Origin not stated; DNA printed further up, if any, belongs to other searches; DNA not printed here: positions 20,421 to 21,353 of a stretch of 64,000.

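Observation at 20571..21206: Mini CFeSP/HgcA-like corrinoid-domain protein: Fe-S motif degenerated, TIM barrel deleted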

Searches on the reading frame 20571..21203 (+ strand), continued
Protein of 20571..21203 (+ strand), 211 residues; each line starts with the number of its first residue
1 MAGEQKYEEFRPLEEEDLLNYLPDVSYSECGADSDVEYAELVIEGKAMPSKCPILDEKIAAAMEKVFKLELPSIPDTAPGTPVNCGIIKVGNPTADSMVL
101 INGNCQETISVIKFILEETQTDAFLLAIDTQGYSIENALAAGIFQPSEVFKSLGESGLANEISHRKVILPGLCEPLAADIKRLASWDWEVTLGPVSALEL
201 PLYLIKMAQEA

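Call 21: find_homologous_proteins(query=A2, max_evalue=1e-10)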
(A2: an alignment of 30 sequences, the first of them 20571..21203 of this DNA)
Query A2 (30 sequences) (211 aa, profile of the alignment): 327 proteins with E <= 1e-10 among 2246 candidates; the best 120 are listed.
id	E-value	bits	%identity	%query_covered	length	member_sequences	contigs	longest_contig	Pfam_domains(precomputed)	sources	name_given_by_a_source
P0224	1.5e-78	281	34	91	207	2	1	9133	PF04060.19,PF03599.23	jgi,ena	-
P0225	3.8e-77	276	33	89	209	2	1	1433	PF04060.19,PF03599.23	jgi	-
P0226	7.2e-77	276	32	91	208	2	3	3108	PF04060.19,PF03599.23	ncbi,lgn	-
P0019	3.3e-76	273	61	99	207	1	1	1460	PF04060.19,PF03599.23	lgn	-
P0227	3.3e-76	273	31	91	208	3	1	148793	PF04060.19,PF03599.23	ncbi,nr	ncbi:MAG: (Fe-S)-binding protein [Thermodesulfobacteriota bacterium]|nr:(Fe-S)-binding protein [Ther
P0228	4.3e-76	273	31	91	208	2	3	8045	PF04060.19,PF03599.23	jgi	jgi:CO dehydrogenase/acetyl-CoA synthase gamma subunit (corrinoid Fe-S protein)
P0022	4.9e-76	273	53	98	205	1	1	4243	PF04060.19,PF03599.23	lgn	-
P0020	6.7e-76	272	59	100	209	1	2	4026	PF04060.19,PF03599.23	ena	-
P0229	6.9e-76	272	30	91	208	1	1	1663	PF04060.19,PF03599.23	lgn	-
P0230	7.0e-76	272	30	87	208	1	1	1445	PF04060.19,PF03599.23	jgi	jgi:CO dehydrogenase/acetyl-CoA synthase gamma subunit (corrinoid Fe-S protein)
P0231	8.2e-76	272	31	91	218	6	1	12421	PF04060.19,PF03599.23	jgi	jgi:CO dehydrogenase/acetyl-CoA synthase gamma subunit (corrinoid Fe-S protein)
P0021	1.2e-75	272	56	98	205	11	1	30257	PF04060.19,PF03599.23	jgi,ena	-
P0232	1.2e-75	272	29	91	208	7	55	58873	PF04060.19,PF03599.23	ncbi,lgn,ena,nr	ncbi:MAG: hypothetical protein COY75_10850 [Nitrospirae bacterium CG_4_10_14_0_8_um_filter_41_23]|nr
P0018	1.2e-75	271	62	100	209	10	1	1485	PF04060.19,PF03599.23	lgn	-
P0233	1.4e-75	271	27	91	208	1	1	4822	PF04060.19,PF03599.23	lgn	-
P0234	1.8e-75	271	27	91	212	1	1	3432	PF04060.19,PF03599.23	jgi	-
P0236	6.0e-75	269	27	91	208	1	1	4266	PF04060.19,PF03599.23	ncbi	-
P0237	1.5e-74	268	28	89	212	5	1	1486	PF04060.19,PF03599.23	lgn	-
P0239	5.5e-74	266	32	92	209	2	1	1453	PF04060.19,PF03599.23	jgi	-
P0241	7.8e-74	266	30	88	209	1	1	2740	PF04060.19,PF03599.23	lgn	-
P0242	8.9e-74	265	28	91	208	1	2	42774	PF04060.19,PF03599.23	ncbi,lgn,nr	ncbi:MAG: hypothetical protein HXY47_06095 [Nitrospirae bacterium]|nr:hypothetical protein [Nitrospi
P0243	1.4e-73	265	31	91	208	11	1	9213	PF04060.19,PF03599.23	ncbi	-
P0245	2.5e-73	264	28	91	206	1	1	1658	PF04060.19,PF03599.23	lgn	-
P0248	5.7e-73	263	28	91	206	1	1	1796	PF04060.19,PF03599.23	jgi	-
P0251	1.1e-72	262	30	91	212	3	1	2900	PF04060.19,PF03599.23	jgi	jgi:CO dehydrogenase/acetyl-CoA synthase gamma subunit (corrinoid Fe-S protein)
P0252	1.4e-72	261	29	94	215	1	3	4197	PF04060.19,PF03599.23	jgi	jgi:CO dehydrogenase/acetyl-CoA synthase gamma subunit (corrinoid Fe-S protein)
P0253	1.5e-72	261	29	92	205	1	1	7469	PF04060.19,PF03599.23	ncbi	-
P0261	4.6e-72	260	30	91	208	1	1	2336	PF04060.19,PF03599.23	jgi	jgi:CO dehydrogenase/acetyl-CoA synthase gamma subunit (corrinoid Fe-S protein)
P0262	5.0e-72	260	29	91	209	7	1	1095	PF04060.19,PF03599.23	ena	-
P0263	5.1e-72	260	31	87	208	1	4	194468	PF03599.23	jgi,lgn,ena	-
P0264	5.1e-72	260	29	91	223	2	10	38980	PF04060.19,PF03599.23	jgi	jgi:CO dehydrogenase/acetyl-CoA synthase gamma subunit (corrinoid Fe-S protein)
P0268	7.4e-72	259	29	91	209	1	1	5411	PF04060.19,PF03599.23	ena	-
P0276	2.1e-71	258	31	91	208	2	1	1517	PF04060.19,PF03599.23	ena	-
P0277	2.2e-71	258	28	91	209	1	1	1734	PF04060.19,PF03599.23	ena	-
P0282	4.5e-71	257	30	91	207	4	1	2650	PF04060.19,PF03599.23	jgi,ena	-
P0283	4.5e-71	257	29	91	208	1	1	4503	PF04060.19,PF03599.23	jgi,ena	-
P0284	4.6e-71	257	28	91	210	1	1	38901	PF04060.19,PF03599.23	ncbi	-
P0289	6.9e-71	256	30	91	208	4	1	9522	PF04060.19,PF03599.23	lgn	-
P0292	9.5e-71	256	31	91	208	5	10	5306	PF04060.19,PF03599.23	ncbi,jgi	jgi:CO dehydrogenase/acetyl-CoA synthase gamma subunit (corrinoid Fe-S protein)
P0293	9.6e-71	256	30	91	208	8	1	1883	PF04060.19,PF03599.23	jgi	jgi:CO dehydrogenase/acetyl-CoA synthase gamma subunit (corrinoid Fe-S protein)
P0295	1.2e-70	255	31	91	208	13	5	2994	PF04060.19,PF03599.23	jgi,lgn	jgi:CO dehydrogenase/acetyl-CoA synthase gamma subunit (corrinoid Fe-S protein)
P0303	2.3e-70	254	28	89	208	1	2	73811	PF04060.19,PF03599.23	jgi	jgi:CO dehydrogenase/acetyl-CoA synthase gamma subunit (corrinoid Fe-S protein)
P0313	4.7e-70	253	28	91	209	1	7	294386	PF03599.23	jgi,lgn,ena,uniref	jgi:hypothetical protein|uniref:CO dehydrogenase/acetyl-CoA synthase delta subunit TIM barrel domain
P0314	5.4e-70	253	29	89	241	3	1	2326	PF04060.19,PF03599.23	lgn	-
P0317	6.5e-70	253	28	91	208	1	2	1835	PF04060.19,PF03599.23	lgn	-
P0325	9.9e-70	252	27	91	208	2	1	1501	PF04060.19,PF03599.23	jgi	jgi:CO dehydrogenase/acetyl-CoA synthase gamma subunit (corrinoid Fe-S protein)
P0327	1.0e-69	252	29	91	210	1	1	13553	PF04060.19,PF03599.23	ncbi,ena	-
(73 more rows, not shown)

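Call 22: search_solved_structures(query=A2, max_evalue=1, show_alignments=2)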
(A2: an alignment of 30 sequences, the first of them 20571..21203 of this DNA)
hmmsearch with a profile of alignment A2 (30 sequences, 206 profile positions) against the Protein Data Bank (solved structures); distinct sequences matched with E-value up to 1: 7.
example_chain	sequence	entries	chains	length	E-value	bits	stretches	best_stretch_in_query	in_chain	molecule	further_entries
2h9a_A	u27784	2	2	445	5.1e-37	130.6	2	74-204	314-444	Carbon monoxide dehydrogenase corrinoid/iron-sulfur protein, gamma subunit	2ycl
4c1n_A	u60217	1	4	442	1.4e-36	129.1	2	74-203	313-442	CARBON MONOXIDE DEHYDROGENASE CORRINOID/IRON-SULFUR PROTEIN, GAMMA SUBUNIT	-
4djd_C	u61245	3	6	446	1.6e-35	125.7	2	65-198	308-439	Corrinoid/iron-sulfur protein large subunit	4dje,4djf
9fzy_F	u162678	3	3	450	2.8e-25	92.2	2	75-197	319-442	Corrinoid iron-sulfur protein large subunit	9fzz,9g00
9eri_B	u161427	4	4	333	0.0024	20.6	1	17-66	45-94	Na(+)-translocating ferredoxin:NAD(+) oxidoreductase complex subunit B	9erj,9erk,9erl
7zc6_B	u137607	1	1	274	0.0033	20.2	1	17-63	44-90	RnfB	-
8ahx_B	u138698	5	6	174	0.0034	20.1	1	15-71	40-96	Ion-translocating oxidoreductase complex subunit B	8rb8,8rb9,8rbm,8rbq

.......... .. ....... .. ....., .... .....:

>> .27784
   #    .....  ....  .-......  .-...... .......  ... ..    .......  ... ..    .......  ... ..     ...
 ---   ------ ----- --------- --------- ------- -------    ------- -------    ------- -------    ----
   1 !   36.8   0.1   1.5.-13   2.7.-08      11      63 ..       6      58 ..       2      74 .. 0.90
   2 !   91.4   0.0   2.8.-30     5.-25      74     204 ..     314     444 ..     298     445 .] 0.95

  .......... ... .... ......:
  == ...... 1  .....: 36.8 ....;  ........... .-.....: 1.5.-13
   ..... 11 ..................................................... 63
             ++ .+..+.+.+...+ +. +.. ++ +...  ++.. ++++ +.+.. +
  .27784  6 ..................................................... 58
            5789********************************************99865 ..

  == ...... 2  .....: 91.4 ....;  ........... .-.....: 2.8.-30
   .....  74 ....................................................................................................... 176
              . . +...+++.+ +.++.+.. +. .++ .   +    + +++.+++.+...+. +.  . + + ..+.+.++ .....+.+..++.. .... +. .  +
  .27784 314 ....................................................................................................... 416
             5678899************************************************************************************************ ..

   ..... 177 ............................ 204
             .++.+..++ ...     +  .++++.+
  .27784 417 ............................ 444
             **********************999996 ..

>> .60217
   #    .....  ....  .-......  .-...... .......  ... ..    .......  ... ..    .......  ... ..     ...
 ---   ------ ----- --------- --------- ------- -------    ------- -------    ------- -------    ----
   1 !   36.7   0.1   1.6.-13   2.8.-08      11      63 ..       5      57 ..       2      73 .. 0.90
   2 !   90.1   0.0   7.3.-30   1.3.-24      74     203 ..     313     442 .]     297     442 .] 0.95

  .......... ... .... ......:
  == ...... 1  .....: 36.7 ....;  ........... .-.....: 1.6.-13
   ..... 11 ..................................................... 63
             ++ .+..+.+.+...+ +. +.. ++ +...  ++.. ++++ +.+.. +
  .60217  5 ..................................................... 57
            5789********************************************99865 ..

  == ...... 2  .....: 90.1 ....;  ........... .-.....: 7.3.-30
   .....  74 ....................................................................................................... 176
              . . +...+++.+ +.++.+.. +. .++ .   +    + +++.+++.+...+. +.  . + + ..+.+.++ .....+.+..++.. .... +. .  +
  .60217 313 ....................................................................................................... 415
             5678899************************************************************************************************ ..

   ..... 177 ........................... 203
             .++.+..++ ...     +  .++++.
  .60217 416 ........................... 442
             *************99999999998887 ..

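Call 23: find_encoding_contigs(protein=P0227, flank=8000, max_places=1)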
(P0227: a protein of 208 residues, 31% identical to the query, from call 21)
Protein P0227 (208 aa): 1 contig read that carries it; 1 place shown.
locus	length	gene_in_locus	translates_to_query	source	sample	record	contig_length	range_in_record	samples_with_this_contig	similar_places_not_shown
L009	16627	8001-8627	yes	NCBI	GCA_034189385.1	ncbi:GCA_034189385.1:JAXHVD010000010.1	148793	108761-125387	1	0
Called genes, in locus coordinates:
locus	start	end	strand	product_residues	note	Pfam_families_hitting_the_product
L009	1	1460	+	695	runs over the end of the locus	PF00989:PAS, PF13188:PAS_8, PF13426:PAS_9, PF08447:PAS_3, PF00989:PAS, PF08448:PAS_4, PF13426:PAS_9, PF00512:HisKA, +3 more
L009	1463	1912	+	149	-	PF00072:Response_reg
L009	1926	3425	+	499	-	PF00072:Response_reg, PF00989:PAS, PF08448:PAS_4 (weak), PF13188:PAS_8, PF13426:PAS_9, PF00512:HisKA, PF02518:HATPase_c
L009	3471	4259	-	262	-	PF02649:GCHY-1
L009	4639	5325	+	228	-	PF02142:MGS, PF01808:AICARFT_IMPCHas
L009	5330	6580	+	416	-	PF01808:AICARFT_IMPCHas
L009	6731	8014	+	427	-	PF08245:Mur_ligase_M, PF02875:Mur_ligase_C, PF27239:FOL3_C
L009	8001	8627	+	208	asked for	PF04060:FeS, PF03599:CdhD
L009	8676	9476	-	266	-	PF05170:AsmA (weak), PF05359:DUF748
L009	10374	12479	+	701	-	PF01590:GAF, PF13185:GAF_2, PF13492:GAF_3, PF00512:HisKA (weak), PF02518:HATPase_c, PF00072:Response_reg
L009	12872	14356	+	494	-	PF13416:SBP_bac_8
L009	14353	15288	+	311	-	PF00528:BPD_transp_1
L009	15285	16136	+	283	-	PF00528:BPD_transp_1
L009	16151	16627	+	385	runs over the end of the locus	PF00005:ABC_tran, PF13304:AAA_21 (faint), PF17912:OB_MalK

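Call 24: find_encoding_contigs(protein=P0232, flank=8000, max_places=1)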
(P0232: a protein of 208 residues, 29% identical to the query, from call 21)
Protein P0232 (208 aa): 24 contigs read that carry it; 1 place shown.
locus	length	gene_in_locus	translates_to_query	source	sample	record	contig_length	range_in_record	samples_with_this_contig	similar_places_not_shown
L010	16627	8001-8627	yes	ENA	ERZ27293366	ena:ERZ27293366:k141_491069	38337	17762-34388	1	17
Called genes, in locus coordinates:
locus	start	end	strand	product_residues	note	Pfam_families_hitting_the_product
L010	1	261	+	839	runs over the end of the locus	PF00005:ABC_tran (faint), PF02463:SMC_N (faint), PF13175:AAA_15 (faint), PF13191:AAA_16 (faint), PF13304:AAA_21 (faint), PF13476:AAA_23 (faint), PF13481:AAA_25 (faint), PF17760:UvrA_inter, +1 more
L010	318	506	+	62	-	PF03884:YacG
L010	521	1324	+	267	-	PF01113:DapB_N, PF05173:DapB_C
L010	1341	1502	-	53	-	-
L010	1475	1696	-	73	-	-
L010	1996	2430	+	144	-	PF20586:DUF6788 (weak)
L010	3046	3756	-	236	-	PF23914:TPR_CcmH_CycH (weak), PF13424:TPR_12, PF13432:TPR_16, PF14559:TPR_19, PF25063:ARM_TT21_C, PF13424:TPR_12, PF00515:TPR_1, PF13432:TPR_16, +16 more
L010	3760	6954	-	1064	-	PF17757:UvrB_inter, PF02559:CarD_TRCF_RID, PF00270:DEAD, PF04851:ResIII, PF00271:Helicase_C, PF03461:TRCF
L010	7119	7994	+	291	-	PF01634:HisG, PF08029:HisG_C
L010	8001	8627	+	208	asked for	PF04060:FeS (weak), PF03599:CdhD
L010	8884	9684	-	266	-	PF00950:ABC-3, PF01032:FecCD (weak)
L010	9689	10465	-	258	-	PF00005:ABC_tran, PF13304:AAA_21 (faint)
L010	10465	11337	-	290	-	PF01297:ZnuA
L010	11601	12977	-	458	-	PF00665:rve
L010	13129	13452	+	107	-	-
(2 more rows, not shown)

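Call 25: find_encoding_contigs(protein=P0313, flank=8000, max_places=1)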
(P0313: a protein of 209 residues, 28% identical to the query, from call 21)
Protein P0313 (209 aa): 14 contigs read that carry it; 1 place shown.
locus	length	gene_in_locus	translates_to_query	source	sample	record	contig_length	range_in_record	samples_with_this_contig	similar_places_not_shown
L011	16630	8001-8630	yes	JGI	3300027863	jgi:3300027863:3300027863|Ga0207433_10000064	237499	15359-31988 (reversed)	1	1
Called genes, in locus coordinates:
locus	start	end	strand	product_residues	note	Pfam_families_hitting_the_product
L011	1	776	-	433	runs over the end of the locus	PF00005:ABC_tran, PF13304:AAA_21 (faint), PF09821:AAA_assoc_C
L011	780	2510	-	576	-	PF00528:BPD_transp_1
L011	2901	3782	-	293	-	PF25145:NfeD1b_N, PF00574:CLP_protease (faint), PF01343:Peptidase_S49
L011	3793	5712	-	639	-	PF00575:S1, PF00575:S1, PF23459:S1_RRP5 (weak), PF00575:S1, PF23459:S1_RRP5, PF00575:S1, PF21710:Spt6_S1, PF00575:S1, +3 more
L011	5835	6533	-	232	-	PF02224:Cytidylate_kin, PF13189:Cytidylate_kin2, PF13238:AAA_18 (faint), PF01202:SKI (faint)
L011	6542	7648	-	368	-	PF00155:Aminotran_1_2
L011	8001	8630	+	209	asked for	PF03599:CdhD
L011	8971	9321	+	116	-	PF00072:Response_reg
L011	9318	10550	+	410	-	PF00483:NTP_transferase, PF24894:Hexapep_GlmU, PF25084:LbH_EIF2B, PF25247:LbH_GLGC (weak)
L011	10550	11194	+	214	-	PF00300:His_Phos_1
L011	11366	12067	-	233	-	PF00293:NUDIX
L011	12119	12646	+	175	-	PF02915:Rubrerythrin, PF09537:DUF2383 (faint)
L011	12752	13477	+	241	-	PF00753:Lactamase_B, PF23023:Anti-Pycsar_Apyc1, PF12706:Lactamase_B_2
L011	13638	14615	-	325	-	PF00348:polyprenyl_synt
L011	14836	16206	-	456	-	PF00919:UPF0004, PF04055:Radical_SAM, PF18693:TRAM_2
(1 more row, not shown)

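Call 26: find_encoding_contigs(protein=P0263, flank=8000, max_places=1)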
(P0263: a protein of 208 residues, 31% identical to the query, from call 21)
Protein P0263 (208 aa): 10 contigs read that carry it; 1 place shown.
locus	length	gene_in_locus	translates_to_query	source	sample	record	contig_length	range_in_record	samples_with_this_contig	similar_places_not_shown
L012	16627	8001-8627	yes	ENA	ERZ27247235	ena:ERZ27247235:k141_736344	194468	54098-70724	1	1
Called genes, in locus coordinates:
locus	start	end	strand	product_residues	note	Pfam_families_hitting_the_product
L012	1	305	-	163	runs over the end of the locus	PF00293:NUDIX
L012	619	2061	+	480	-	PF01551:Peptidase_M23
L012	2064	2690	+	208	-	PF01300:Sua5_yciO_yrdC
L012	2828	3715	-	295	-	PF00574:CLP_protease (faint), PF25145:NfeD1b_N, PF01343:Peptidase_S49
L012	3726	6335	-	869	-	PF02224:Cytidylate_kin, PF13189:Cytidylate_kin2, PF00575:S1, PF00575:S1, PF23459:S1_RRP5, PF00575:S1, PF21710:Spt6_S1, PF00575:S1, +3 more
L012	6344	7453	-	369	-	PF00155:Aminotran_1_2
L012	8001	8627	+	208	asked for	PF03599:CdhD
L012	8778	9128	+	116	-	PF00072:Response_reg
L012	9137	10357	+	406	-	PF00483:NTP_transferase, PF24894:Hexapep_GlmU, PF25084:LbH_EIF2B, PF25247:LbH_GLGC (faint)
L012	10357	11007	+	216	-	PF00300:His_Phos_1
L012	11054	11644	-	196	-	PF00293:NUDIX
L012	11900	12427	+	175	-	PF02915:Rubrerythrin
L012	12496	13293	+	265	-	PF23023:Anti-Pycsar_Apyc1, PF00753:Lactamase_B, PF12706:Lactamase_B_2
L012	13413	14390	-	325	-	PF00348:polyprenyl_synt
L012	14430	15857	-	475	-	PF00919:UPF0004, PF04055:Radical_SAM, PF18693:TRAM_2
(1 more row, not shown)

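Call 27: find_encoding_contigs(protein=P0199, flank=9000, max_places=1)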
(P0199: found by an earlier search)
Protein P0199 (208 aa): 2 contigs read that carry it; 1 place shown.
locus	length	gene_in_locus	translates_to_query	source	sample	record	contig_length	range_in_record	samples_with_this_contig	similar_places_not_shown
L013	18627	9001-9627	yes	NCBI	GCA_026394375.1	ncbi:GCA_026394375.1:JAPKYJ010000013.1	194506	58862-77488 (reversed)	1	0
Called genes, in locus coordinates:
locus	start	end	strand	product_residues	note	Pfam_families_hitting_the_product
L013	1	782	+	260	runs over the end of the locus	PF00575:S1, PF07541:EIF_2_alpha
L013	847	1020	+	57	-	PF04135:Nop10p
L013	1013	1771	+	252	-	PF09754:PAC2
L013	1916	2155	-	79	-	PF01402:RHH_1 (weak)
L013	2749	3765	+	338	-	PF00072:Response_reg, PF14689:SPOB_a (faint), PF02518:HATPase_c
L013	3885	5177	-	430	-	PF01979:Amidohydro_1, PF07969:Amidohydro_3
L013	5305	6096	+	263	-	PF23023:Anti-Pycsar_Apyc1 (weak), PF00753:Lactamase_B (weak), PF12706:Lactamase_B_2, PF13483:Lactamase_B_3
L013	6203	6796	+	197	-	PF00009:GTP_EFTU (faint), PF02492:cobW, PF03308:MeaB (faint)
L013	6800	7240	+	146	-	-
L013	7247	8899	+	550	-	PF17651:Raco_middle, PF14574:RACo_C_ter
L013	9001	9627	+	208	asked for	PF04060:FeS, PF03599:CdhD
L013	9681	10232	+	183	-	PF01966:HD (weak)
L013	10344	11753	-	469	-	PF12176:MtaB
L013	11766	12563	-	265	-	PF02607:B12-binding_2, PF02310:B12-binding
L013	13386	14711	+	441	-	PF01909:NTP_transf_2, PF09249:tRNA_NucTransf2, PF21133:CAA_C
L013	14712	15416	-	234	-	-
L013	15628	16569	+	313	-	PF14520:HHH_5, PF00154:RecA_N, PF08423:Rad51, PF13481:AAA_25 (weak), PF06745:ATPase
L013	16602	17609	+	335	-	PF01170:UPF0020, PF01555:N6_N4_Mtase (faint), PF03602:Cons_hypoth95 (weak), PF09445:Methyltransf_15 (weak), PF13847:Methyltransf_31, PF13649:Methyltransf_25 (weak)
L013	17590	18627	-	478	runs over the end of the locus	PF02163:Peptidase_M50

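Call 28: find_encoding_contigs(protein=P0029, flank=9000, max_places=1)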
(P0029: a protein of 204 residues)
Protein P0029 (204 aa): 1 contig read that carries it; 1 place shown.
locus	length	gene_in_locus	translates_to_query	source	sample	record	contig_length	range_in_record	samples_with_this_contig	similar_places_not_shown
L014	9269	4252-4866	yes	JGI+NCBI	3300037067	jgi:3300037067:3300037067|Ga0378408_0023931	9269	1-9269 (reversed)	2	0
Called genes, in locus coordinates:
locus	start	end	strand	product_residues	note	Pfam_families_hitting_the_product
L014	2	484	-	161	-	PF01979:Amidohydro_1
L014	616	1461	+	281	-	PF23023:Anti-Pycsar_Apyc1 (weak), PF00753:Lactamase_B (faint), PF13483:Lactamase_B_3, PF12706:Lactamase_B_2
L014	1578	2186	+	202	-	PF02492:cobW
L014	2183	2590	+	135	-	-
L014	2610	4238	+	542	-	PF17651:Raco_middle, PF14574:RACo_C_ter, PF00037:Fer4 (faint), PF12837:Fer4_6 (faint), PF12838:Fer4_7, PF13187:Fer4_9 (weak), PF14697:Fer4_21 (faint)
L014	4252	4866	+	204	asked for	PF04060:FeS, PF03599:CdhD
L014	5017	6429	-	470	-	-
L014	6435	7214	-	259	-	PF02607:B12-binding_2, PF02310:B12-binding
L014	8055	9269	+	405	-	PF01909:NTP_transf_2, PF09249:tRNA_NucTransf2, PF21133:CAA_C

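Call 29: find_encoding_contigs(protein=P0175, flank=9000, max_places=1)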
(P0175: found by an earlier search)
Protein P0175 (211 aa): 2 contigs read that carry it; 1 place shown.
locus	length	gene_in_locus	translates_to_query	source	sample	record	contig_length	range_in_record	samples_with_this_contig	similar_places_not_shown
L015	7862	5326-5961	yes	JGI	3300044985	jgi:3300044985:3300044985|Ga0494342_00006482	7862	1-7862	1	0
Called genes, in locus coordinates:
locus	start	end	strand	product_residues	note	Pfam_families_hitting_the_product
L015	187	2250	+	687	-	PF00111:Fer2, PF17650:RACo_linker, PF17651:Raco_middle, PF14574:RACo_C_ter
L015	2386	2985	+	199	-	PF10050:DUF2284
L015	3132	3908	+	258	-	PF07796:DUF1638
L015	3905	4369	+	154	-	-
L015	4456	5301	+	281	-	-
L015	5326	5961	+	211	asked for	PF04060:FeS, PF03599:CdhD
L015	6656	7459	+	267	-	PF00590:TP_methylase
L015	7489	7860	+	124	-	?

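Call 44: predict_structure(alignment_id=A3)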
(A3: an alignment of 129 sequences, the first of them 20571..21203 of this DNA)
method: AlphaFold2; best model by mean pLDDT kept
length: 211 residues; sequences in the alignment: 129
mean_pLDDT: 93.0   pTM: 0.89
mean pLDDT of the five models: 93.0, 92.6, 92.6, 92.4, 92.2
residues with pLDDT >= 90: 187; 70-90: 17; 50-70: 4; < 50: 3
segments of 3 or more residues with pLDDT < 50: 1-3
pLDDT, mean of each block of 10 residues (from residue 1): 66 95 94 96 95 96 95 79 96 97 95 97 97 93 94 94 96 96 92 97 94 83
secondary structure, 60 per line:
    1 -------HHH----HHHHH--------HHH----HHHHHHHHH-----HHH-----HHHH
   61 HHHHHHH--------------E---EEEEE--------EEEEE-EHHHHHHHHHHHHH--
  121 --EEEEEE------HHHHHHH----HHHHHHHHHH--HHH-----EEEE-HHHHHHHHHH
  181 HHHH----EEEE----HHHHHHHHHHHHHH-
elements in order: H15-19 H35-43 H57-67 E86-90 E99-103 H106-118 E123-128 H135-141 H146-155 E166-169 H171-184 E189-192 H197-210
